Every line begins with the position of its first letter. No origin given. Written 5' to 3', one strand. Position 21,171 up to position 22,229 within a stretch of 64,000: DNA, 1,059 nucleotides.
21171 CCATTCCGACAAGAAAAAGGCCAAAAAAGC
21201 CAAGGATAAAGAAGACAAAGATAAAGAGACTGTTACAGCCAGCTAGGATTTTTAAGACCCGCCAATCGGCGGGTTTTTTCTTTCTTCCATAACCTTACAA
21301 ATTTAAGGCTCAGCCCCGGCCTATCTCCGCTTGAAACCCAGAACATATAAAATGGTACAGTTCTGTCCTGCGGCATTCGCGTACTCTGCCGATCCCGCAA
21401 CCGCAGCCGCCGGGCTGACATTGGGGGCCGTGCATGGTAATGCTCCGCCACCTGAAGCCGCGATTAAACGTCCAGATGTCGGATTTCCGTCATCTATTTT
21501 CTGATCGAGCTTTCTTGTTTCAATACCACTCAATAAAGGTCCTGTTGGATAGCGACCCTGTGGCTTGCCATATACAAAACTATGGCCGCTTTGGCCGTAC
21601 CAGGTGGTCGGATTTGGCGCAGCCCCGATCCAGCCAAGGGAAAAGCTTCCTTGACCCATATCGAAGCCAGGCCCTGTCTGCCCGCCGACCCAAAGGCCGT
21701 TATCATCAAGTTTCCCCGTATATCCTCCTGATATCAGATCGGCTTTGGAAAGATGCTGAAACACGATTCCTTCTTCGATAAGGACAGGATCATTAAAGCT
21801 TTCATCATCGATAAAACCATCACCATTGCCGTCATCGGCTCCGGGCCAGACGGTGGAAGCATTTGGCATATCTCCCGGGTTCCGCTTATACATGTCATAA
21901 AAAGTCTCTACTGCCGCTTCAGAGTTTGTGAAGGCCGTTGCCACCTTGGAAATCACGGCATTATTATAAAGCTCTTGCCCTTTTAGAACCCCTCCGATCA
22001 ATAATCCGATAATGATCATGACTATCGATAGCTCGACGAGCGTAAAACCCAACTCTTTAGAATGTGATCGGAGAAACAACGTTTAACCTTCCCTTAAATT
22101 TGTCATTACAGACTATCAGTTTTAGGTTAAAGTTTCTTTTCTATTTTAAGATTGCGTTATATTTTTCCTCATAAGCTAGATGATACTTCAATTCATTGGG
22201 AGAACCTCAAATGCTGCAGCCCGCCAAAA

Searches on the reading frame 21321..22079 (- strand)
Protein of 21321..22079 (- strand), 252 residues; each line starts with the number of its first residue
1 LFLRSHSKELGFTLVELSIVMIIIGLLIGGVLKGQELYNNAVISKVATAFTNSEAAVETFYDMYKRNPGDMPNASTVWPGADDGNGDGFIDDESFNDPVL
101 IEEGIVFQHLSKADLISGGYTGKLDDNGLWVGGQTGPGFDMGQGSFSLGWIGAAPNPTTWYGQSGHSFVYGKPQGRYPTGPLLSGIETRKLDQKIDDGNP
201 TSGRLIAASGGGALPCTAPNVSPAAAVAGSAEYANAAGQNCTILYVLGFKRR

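Call 91: search_protein_families(library=pfam, max_evalue=0.01, proteins=[window:21321-22079:-])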
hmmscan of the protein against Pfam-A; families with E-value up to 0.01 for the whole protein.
window:21321-22079:- (252 aa): 1 family
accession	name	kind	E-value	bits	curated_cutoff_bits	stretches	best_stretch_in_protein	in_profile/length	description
PF07963.17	N_methyl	-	7.6e-06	25.7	21.2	1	8-32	3-27/27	Prokaryotic N-terminal methylation motif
